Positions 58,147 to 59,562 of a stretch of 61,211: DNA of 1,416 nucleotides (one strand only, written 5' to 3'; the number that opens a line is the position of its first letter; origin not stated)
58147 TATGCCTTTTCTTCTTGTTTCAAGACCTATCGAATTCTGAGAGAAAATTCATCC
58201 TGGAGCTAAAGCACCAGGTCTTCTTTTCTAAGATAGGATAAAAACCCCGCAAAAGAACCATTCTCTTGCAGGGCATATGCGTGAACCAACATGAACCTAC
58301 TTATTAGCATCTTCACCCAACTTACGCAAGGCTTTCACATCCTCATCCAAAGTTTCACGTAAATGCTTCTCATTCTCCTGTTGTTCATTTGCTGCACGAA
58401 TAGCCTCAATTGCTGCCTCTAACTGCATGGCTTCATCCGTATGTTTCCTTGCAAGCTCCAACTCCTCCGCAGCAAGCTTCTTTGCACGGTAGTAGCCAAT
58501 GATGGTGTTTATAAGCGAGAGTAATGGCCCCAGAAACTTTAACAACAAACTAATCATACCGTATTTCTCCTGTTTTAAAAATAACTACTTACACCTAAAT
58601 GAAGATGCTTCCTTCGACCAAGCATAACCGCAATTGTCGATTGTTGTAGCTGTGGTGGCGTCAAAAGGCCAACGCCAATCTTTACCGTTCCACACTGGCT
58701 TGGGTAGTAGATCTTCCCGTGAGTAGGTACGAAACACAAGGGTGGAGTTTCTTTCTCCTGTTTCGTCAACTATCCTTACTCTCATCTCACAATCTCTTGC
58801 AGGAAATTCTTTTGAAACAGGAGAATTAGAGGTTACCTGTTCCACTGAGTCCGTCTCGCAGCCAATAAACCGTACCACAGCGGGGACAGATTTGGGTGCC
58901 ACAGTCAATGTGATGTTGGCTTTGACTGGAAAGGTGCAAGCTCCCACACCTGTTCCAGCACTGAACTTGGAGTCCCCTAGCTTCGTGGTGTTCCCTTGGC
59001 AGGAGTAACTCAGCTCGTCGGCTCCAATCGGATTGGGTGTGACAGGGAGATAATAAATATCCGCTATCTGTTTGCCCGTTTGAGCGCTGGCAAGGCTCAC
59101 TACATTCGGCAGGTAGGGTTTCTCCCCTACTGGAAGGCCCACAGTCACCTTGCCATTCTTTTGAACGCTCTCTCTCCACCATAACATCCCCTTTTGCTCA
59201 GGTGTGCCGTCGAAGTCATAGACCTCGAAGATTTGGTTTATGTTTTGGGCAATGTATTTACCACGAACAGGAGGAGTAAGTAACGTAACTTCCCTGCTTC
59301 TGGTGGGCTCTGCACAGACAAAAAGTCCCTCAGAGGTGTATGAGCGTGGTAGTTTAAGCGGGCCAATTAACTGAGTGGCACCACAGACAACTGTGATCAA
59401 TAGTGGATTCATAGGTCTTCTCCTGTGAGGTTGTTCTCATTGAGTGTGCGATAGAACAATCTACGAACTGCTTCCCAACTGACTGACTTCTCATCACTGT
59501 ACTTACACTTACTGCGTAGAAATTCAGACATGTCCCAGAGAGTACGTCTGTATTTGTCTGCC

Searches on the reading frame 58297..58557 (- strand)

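Call 3: search_protein_families(library=pfam, proteins=[window:58297-58557:-], max_evalue=0.01)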
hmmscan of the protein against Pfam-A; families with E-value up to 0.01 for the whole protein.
window:58297-58557:- (86 aa): 1 family
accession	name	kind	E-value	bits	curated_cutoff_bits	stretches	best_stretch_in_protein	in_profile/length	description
PF24072.1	T7_gp14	-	0.0089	16.4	27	1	13-81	11-79/187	T7 virus internal virion protein gp14 family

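Call 91: search_protein_families(library=phrogs, proteins=[window:58297-58557:-], max_evalue=0.001)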
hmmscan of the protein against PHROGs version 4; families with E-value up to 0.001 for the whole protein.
window:58297-58557:- (86 aa): 0 families

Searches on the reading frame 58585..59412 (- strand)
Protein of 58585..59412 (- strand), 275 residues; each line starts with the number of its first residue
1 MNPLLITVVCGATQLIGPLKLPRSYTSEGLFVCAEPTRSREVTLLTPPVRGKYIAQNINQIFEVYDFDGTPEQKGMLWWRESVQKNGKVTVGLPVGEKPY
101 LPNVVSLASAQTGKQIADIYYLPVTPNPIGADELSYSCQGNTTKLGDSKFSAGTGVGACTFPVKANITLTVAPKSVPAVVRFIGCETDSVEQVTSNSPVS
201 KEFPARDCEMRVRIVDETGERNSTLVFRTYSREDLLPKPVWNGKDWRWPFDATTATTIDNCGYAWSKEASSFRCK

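Call 3: search_protein_families(library=pfam, proteins=[window:58585-59412:-], max_evalue=0.01)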
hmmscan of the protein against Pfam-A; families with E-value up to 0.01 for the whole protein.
window:58585-59412:- (275 aa): 0 families

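Call 8: search_protein_families(library=phrogs, proteins=[window:58585-59412:-], max_evalue=0.001)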
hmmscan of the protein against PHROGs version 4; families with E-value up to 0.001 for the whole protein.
window:58585-59412:- (275 aa): 0 families

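Call 20: find_related_loci(query=window:58585-59412:-, collection=viral_contigs, flank=6000)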
Query window:58585-59412:- (275 aa) in viral_contigs; peptide patterns used: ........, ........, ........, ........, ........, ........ (x = any residue, [..] = any of these).
6 stretches matched a pattern, but none encodes a relative of the query by tblastn (E <= 1e-3).

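Call 22: search_dna_similar(query=window:58585-59412:-, collection=phages, mode=protein, max_rows=15)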
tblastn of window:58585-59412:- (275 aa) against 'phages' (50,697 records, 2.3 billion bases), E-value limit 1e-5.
No match.
